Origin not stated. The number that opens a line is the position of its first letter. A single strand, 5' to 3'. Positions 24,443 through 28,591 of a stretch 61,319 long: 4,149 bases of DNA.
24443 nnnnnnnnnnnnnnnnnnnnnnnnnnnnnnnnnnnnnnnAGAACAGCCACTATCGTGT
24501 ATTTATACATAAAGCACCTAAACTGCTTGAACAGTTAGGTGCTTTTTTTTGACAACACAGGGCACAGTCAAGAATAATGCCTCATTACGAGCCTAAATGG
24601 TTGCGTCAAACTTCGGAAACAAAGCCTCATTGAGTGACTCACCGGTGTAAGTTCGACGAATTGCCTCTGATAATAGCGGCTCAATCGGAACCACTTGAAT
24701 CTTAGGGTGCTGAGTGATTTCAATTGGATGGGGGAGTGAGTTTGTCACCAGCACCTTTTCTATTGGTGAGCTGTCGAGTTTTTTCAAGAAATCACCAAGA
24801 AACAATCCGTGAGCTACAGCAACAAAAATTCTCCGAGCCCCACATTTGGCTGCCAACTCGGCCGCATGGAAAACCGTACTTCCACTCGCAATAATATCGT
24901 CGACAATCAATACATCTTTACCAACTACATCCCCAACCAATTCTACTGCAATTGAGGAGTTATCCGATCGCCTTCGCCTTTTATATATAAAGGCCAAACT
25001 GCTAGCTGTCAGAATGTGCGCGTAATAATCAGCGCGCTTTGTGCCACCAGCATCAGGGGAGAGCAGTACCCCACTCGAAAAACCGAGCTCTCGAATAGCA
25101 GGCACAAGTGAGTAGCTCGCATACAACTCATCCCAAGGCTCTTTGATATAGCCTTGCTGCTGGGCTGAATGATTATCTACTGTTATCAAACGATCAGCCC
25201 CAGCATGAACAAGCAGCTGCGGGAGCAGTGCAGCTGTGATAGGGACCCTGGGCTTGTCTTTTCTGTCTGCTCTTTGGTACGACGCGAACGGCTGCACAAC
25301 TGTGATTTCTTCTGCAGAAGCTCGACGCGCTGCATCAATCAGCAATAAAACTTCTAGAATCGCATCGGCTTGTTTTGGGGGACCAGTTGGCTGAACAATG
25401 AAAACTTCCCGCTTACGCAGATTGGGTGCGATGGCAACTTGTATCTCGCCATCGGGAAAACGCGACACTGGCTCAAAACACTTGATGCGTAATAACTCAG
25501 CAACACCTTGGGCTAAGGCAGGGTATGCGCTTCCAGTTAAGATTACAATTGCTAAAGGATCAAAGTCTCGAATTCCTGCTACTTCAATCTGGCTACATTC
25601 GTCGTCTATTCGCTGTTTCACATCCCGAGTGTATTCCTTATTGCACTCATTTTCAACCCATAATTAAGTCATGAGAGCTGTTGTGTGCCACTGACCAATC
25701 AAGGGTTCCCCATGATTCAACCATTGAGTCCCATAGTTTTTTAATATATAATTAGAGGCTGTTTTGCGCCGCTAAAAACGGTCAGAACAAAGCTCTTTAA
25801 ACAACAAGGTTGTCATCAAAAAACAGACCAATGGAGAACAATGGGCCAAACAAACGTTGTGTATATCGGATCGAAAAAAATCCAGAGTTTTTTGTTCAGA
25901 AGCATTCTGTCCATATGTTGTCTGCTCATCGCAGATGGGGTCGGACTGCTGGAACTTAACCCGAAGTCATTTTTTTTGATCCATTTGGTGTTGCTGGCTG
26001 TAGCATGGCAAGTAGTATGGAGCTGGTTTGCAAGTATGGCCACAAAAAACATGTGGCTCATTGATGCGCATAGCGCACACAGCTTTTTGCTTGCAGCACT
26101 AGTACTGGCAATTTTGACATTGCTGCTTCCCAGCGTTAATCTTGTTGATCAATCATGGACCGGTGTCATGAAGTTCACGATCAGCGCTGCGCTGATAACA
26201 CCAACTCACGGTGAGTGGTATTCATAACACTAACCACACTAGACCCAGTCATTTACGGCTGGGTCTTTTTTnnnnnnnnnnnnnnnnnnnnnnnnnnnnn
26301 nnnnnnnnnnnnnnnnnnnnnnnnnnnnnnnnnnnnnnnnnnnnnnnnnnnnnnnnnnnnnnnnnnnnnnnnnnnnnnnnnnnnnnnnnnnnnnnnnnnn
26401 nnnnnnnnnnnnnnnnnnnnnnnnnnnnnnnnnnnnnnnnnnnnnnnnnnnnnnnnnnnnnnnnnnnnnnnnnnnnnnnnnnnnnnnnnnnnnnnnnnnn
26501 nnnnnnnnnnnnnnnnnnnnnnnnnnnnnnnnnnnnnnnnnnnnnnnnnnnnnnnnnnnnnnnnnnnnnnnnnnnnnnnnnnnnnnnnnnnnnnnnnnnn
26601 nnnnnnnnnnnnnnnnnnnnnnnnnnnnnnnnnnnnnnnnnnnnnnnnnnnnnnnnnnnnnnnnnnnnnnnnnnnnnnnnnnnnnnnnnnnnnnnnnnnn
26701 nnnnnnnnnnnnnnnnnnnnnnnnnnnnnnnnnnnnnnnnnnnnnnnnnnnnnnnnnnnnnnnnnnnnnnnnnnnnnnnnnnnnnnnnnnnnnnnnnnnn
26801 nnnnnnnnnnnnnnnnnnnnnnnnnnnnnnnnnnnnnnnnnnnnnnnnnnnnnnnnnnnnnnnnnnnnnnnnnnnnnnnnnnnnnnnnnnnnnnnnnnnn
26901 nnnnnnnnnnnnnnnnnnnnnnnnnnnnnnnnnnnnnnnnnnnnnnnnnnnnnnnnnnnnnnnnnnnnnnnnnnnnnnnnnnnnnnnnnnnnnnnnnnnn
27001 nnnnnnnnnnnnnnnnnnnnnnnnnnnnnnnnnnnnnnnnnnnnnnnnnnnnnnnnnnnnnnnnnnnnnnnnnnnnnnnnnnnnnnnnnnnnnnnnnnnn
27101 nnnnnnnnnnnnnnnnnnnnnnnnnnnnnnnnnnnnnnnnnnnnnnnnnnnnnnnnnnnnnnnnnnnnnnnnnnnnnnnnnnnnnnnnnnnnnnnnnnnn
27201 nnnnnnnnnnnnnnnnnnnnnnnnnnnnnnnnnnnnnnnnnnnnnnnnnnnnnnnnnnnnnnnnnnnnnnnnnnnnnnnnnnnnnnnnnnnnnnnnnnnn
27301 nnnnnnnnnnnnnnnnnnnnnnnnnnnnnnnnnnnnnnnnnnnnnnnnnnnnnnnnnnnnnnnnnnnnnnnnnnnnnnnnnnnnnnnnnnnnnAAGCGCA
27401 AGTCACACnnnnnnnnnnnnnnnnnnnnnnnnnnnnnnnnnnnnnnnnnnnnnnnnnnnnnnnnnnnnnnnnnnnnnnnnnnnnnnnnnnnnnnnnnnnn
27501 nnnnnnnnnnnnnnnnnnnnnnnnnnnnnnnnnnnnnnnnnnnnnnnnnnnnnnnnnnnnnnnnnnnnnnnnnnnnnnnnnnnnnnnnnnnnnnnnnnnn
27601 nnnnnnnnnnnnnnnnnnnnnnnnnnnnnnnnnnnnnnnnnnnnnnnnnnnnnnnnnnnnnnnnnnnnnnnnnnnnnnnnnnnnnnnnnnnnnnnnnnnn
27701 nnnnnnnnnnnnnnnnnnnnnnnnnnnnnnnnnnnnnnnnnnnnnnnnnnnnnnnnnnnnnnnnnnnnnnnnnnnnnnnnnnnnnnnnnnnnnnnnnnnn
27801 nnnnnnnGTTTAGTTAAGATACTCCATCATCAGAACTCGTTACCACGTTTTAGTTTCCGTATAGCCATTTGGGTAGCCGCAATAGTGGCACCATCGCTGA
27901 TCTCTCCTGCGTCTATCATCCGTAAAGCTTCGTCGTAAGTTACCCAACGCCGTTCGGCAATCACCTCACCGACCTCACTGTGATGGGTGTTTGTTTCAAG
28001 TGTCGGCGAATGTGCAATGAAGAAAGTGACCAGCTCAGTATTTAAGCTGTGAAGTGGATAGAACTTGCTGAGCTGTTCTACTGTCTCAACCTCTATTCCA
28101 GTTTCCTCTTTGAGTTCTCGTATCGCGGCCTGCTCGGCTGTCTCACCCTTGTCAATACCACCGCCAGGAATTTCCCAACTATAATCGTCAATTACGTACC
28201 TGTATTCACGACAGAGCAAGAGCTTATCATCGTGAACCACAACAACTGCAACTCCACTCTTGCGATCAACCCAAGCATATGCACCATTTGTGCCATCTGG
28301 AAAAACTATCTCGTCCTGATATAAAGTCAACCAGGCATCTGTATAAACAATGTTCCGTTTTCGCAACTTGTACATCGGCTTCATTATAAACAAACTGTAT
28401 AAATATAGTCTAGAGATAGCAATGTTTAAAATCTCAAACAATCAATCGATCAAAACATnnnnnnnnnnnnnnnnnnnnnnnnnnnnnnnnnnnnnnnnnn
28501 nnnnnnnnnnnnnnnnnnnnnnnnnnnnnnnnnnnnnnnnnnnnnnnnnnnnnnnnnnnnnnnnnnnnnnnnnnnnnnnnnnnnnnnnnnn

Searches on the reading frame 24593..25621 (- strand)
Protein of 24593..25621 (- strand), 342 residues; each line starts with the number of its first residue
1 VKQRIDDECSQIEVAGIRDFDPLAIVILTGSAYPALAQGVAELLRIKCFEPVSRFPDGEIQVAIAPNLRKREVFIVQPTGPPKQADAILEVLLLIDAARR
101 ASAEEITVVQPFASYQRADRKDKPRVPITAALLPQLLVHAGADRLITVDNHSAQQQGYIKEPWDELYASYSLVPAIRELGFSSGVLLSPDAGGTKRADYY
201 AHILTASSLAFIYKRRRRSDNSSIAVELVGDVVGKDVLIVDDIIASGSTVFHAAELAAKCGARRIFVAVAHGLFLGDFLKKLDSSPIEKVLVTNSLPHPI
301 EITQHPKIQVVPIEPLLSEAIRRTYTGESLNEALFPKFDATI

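Call 3: search_protein_families(library=pfam, proteins=[window:24593-25621:-], max_evalue=0.01)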
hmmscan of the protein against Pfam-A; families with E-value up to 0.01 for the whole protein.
window:24593-25621:- (342 aa): 3 families
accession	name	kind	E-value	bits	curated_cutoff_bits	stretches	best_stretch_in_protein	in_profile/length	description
PF13793.12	Pribosyltran_N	-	1.2e-33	115.9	25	1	25-141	1-117/117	N-terminal domain of ribose phosphate pyrophosphokinase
PF14572.12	Pribosyl_synth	-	1.1e-26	94.4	27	1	226-331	75-180/184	Phosphoribosyl synthetase-associated domain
PF00156.33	Pribosyltran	-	8.5e-13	48.4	26.3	1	179-270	26-123/158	Phosphoribosyl transferase domain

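Call 4: search_protein_families(library=ncbifam, proteins=[window:24593-25621:-], max_evalue=0.01)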
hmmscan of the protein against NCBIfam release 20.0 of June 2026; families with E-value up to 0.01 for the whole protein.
window:24593-25621:- (342 aa): 23 families
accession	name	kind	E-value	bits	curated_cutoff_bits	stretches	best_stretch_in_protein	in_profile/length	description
NF002320.0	PRK01259.1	subfamily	3.1e-86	289.6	297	1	25-332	7-312/316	ribose-phosphate diphosphokinase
TIGR01251.1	ribP_PPkin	subfamily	9.1e-85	284.3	113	1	26-332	2-306/309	ribose-phosphate diphosphokinase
NF002844.0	PRK03092.1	equivalog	9.6e-73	245.2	438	1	25-332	12-320/326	ribose-phosphate diphosphokinase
NF002758.0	PRK02812.1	equivalog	9.1e-70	235.4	518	1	25-330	22-325/330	ribose-phosphate pyrophosphokinase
NF003428.0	PRK04923.1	equivalog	3.4e-63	213.7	536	1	25-331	7-314/319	ribose-phosphate diphosphokinase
NF002618.0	PRK02269.1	equivalog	1.8e-62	211.8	460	1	31-331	12-313/321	ribose-phosphate diphosphokinase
NF001815.0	PRK00553.1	equivalog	1e-54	185.9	484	1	26-330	11-317/332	ribose-phosphate pyrophosphokinase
NF002686.0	PRK02458.1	equivalog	2.2e-54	185.1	506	1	33-329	18-311/323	ribose-phosphate diphosphokinase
NF002095.0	PRK00934.1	equivalog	9.8e-51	172.6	296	1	26-299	2-270/287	ribose-phosphate diphosphokinase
NF005299.0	PRK06827.1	subfamily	1.5e-42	145.7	327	1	53-334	61-368/383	phosphoribosylpyrophosphate synthetase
NF005537.0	PRK07199.1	subfamily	4.7e-35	121.1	322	1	36-300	14-277/301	ribose-phosphate diphosphokinase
TIGR01203.1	HGPRTase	equivalog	5.2e-05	23.1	150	1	217-267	68-118/167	hypoxanthine phosphoribosyltransferase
NF008616.0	PRK11595.1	equivalog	5.3e-05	22.8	304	1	215-267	168-220/227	DNA utilization protein GntX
TIGR00201.1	comF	subfamily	6.4e-05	23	233.55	1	214-266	131-184/190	ComF family protein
NF004689.0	PRK06031.1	equivalog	6.8e-05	22.2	175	1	227-270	147-190/233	phosphoribosyltransferase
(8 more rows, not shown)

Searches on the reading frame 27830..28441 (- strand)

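Call 3: search_protein_families(library=pfam, proteins=[window:27830-28441:-], max_evalue=0.01)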
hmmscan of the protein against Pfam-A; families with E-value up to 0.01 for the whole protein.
window:27830-28441:- (203 aa): 3 families
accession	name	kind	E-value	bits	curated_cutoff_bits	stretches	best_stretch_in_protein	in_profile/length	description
PF00293.34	NUDIX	-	4.1e-23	82.3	21.1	1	61-175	3-119/134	NUDIX domain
PF14815.12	NUDIX_4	-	0.00012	22.3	35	1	65-172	3-98/113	NUDIX domain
PF22327.2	Nudt16-like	-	0.004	17.6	27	1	91-148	37-97/161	U8 snoRNA-decapping enzyme-like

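Call 4: search_protein_families(library=ncbifam, proteins=[window:27830-28441:-], max_evalue=0.01)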
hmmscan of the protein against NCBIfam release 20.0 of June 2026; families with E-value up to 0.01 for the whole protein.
window:27830-28441:- (203 aa): 26 families (the best 25 are shown)
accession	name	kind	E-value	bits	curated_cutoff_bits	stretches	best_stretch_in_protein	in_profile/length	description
NF008736.0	PRK11762.1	equivalog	6.4e-17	61.7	169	1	44-199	28-183/186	ADP compounds hydrolase NudE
TIGR00052.1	TIGR00052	subfamily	5.1e-13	49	79.55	1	90-191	83-184/188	nudix-type nucleoside diphosphatase, YffH/AdpP family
NF006530.0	PRK08999.1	equivalog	5.4e-13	48.7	245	1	64-127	10-73/315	Nudix family hydrolase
NF041652.1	Nud_hyd_Dein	equivalog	2.4e-12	47.3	200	1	60-182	14-137/152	Nudix hydrolase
TIGR00586.1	mutt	equivalog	4e-12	46.3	97.9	1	64-142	9-85/129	8-oxo-dGTP diphosphatase MutT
NF008044.0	PRK10776.1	equivalog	2.3e-11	43.7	148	1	72-141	16-83/130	8-oxo-dGTP diphosphatase MutT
NF001938.0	PRK00714.1-5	equivalog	3.2e-11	42.9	116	1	63-123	15-82/172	RNA pyrophosphohydrolase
NF001299.0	PRK00241.1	equivalog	4.6e-10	39.4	158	1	64-181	138-247/263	NAD(+) diphosphatase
TIGR02705.1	nudix_YtkD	equivalog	1.2e-09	38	154.4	1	64-156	27-114/156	RNA deprotection pyrophosphohydrolase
NF001937.0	PRK00714.1-4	equivalog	1.6e-09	37.6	139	1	62-125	9-69/161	RNA pyrophosphohydrolase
NF001934.0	PRK00714.1-1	equivalog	3.4e-09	36.4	241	1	66-124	13-68/176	RNA pyrophosphohydrolase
NF007834.0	PRK10546.1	equivalog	5.4e-09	36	156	1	64-124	7-67/135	pyrimidine (deoxy)nucleoside triphosphate diphosphatase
NF001935.0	PRK00714.1-2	equivalog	8.2e-09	35.2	259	1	84-125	28-69/183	RNA pyrophosphohydrolase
NF011585.0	PRK15009.1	equivalog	2.2e-08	34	234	1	95-188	87-179/191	GDP-mannose pyrophosphatase NudK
NF001936.0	PRK00714.1-3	equivalog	2.8e-08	33.8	118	1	84-125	33-74/155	RNA pyrophosphohydrolase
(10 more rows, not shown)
